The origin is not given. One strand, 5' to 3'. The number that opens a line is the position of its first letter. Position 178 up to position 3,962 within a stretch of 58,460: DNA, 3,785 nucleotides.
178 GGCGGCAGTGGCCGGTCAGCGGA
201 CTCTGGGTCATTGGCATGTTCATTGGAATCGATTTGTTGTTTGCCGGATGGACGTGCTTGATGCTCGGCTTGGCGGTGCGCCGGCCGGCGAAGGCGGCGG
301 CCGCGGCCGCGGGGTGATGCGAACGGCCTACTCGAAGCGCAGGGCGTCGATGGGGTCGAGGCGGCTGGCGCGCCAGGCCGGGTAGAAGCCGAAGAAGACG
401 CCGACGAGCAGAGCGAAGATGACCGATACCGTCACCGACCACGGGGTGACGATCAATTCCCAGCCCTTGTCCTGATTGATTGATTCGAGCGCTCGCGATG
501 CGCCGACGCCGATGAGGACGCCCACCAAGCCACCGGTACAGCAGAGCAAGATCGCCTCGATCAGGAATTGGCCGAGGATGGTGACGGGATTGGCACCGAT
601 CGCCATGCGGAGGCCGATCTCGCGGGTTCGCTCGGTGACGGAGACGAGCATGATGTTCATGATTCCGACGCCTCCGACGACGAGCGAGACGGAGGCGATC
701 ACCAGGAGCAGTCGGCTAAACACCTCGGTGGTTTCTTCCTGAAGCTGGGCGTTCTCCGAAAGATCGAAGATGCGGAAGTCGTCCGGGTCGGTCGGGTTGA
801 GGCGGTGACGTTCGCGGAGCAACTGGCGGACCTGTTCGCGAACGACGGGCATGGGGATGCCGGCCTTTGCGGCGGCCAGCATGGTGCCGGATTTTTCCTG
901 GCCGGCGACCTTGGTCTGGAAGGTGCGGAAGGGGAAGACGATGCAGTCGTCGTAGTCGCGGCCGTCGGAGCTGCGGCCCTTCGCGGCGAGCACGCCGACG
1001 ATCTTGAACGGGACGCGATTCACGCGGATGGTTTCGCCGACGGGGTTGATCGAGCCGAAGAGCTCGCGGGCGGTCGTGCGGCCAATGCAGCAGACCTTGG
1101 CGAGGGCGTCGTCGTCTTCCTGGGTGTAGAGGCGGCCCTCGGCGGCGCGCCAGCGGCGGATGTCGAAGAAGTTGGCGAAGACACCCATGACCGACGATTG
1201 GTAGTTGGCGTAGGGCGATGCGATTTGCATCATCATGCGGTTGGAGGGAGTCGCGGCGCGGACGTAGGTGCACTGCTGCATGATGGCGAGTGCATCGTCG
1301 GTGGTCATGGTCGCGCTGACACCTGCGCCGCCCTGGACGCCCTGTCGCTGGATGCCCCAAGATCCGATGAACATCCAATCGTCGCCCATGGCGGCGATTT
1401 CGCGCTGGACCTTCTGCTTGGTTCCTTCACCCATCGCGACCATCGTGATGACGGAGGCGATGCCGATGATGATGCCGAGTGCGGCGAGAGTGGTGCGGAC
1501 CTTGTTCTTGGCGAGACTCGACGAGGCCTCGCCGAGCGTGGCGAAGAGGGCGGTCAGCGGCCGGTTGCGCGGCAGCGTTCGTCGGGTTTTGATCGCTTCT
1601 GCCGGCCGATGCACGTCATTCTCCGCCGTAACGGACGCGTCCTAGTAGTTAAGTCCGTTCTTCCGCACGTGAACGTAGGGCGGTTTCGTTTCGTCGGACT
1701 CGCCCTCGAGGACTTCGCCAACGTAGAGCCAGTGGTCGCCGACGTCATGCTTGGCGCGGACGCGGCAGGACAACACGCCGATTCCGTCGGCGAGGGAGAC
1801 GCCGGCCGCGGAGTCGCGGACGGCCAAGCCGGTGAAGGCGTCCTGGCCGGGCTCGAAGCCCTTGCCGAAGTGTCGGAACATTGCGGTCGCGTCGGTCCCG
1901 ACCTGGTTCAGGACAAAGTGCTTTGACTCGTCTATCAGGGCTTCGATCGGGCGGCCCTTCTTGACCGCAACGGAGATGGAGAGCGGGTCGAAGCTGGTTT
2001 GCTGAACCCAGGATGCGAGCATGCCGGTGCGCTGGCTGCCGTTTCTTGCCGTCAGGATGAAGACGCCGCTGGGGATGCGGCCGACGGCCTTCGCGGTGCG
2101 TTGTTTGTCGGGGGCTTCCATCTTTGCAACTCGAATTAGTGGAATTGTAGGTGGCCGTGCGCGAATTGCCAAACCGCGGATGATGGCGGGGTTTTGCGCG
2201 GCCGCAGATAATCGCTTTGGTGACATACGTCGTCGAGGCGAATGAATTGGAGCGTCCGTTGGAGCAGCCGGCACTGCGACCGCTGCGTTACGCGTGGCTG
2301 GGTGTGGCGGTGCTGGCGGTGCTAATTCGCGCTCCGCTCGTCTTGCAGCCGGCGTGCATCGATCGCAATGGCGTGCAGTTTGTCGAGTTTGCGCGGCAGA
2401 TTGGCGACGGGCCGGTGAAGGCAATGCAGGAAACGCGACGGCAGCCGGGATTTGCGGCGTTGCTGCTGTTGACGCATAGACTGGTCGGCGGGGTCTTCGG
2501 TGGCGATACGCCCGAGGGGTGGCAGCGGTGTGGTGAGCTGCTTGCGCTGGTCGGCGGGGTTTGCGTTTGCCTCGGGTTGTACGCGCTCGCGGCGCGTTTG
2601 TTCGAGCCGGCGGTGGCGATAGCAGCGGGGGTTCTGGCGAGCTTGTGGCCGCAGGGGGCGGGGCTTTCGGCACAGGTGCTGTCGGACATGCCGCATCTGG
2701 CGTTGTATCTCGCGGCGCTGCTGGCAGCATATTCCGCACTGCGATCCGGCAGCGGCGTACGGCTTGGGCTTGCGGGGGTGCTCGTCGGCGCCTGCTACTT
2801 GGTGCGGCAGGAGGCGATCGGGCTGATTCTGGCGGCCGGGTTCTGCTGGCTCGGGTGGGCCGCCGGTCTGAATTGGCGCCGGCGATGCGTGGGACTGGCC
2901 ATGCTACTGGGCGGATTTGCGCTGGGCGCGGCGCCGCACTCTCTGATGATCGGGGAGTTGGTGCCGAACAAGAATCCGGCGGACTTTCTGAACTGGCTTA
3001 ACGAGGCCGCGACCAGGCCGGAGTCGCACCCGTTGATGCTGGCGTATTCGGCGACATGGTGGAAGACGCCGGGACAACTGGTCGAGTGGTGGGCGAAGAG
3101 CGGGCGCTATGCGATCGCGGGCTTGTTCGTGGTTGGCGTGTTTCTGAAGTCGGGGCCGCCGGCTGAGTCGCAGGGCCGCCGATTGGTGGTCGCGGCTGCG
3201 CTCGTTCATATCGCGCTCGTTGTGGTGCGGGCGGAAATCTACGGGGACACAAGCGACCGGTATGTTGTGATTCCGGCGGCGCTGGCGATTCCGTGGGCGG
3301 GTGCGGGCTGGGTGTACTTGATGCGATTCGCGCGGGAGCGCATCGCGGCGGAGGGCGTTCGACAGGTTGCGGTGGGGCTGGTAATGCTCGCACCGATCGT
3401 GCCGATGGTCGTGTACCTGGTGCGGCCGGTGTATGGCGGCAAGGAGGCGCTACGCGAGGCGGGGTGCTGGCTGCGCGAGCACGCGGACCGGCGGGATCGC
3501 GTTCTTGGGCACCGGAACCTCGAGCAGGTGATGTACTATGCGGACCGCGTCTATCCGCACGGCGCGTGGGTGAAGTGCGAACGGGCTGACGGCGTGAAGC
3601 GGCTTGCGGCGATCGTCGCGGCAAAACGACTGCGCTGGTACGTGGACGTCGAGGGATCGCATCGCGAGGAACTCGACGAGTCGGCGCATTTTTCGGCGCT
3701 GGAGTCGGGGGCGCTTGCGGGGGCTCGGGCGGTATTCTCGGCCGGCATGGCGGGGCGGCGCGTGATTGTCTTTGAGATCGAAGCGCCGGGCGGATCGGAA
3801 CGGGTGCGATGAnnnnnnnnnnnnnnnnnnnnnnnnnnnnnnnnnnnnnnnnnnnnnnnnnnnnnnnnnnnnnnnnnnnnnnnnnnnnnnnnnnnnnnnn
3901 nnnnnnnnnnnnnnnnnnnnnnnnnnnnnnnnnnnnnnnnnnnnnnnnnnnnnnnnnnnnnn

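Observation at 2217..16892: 13-gene envelope-glycan locus mixing an ABC-transporter-dependent pathway with four periplasm-facing GT-C-type enzymes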

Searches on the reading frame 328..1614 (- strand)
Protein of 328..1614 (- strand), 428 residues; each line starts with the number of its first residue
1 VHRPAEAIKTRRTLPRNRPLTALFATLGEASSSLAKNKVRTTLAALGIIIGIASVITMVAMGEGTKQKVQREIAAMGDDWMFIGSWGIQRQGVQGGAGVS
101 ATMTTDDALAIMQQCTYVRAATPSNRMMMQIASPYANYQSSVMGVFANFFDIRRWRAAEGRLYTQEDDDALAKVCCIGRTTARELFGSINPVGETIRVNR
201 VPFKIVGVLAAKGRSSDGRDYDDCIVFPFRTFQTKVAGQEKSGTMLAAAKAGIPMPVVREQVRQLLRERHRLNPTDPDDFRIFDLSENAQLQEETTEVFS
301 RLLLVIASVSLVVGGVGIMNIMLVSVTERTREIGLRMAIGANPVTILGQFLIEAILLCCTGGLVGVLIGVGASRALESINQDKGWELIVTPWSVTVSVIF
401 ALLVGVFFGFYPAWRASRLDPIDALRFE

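Call 4: search_protein_families(library=pfam, proteins=[window:328-1614:-], max_evalue=0.01)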
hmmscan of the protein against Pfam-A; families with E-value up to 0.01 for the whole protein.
window:328-1614:- (428 aa): 2 families
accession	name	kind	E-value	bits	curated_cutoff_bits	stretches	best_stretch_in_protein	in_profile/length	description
PF12704.14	MacB_PCD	-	3.7e-43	148.7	27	1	41-265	1-207/207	MacB-like periplasmic core domain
PF02687.27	FtsX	-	2.1e-22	79.8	25.5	1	305-421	2-120/120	FtsX-like permease C-terminal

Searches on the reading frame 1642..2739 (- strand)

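Call 4: search_protein_families(library=pfam, proteins=[window:1642-2739:-], max_evalue=0.01)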
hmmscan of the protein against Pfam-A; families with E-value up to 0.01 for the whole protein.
window:1642-2739:- (365 aa): 1 family
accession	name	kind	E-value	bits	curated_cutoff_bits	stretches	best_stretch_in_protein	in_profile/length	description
PF01613.24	Flavin_Reduct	-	1.5e-29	103.6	27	1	220-360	2-147/153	Flavin reductase like domain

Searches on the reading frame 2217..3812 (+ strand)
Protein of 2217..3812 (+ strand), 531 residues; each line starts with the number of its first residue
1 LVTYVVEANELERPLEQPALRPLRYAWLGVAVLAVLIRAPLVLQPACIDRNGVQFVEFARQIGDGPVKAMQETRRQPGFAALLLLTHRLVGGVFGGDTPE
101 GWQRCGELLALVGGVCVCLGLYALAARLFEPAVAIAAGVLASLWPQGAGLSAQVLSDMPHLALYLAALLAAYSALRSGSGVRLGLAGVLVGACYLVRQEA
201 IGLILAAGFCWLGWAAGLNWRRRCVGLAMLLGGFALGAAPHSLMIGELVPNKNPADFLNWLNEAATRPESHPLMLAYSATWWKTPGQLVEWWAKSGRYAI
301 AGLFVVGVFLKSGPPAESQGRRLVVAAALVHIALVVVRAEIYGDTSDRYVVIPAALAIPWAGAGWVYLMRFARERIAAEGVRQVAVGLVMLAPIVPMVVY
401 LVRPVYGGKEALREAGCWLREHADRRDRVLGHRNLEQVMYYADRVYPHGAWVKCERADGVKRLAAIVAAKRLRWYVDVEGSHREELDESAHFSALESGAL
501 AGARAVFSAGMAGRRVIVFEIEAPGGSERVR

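Call 3: search_protein_families(library=pfam, proteins=[window:2217-3812:+], max_evalue=0.01)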
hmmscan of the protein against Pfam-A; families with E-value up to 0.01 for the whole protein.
window:2217-3812:+ (531 aa): 1 family
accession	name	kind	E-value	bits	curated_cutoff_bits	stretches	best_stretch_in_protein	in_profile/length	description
PF13231.12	PMT_2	-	4.2e-10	40.5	26.1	1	109-231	27-149/160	Dolichyl-phosphate-mannose-protein mannosyltransferase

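Call 8: search_protein_families(library=ncbifam, proteins=[window:2217-3812:+], max_evalue=0.01)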
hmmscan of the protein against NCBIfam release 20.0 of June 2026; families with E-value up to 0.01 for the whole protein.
window:2217-3812:+ (531 aa): 0 families
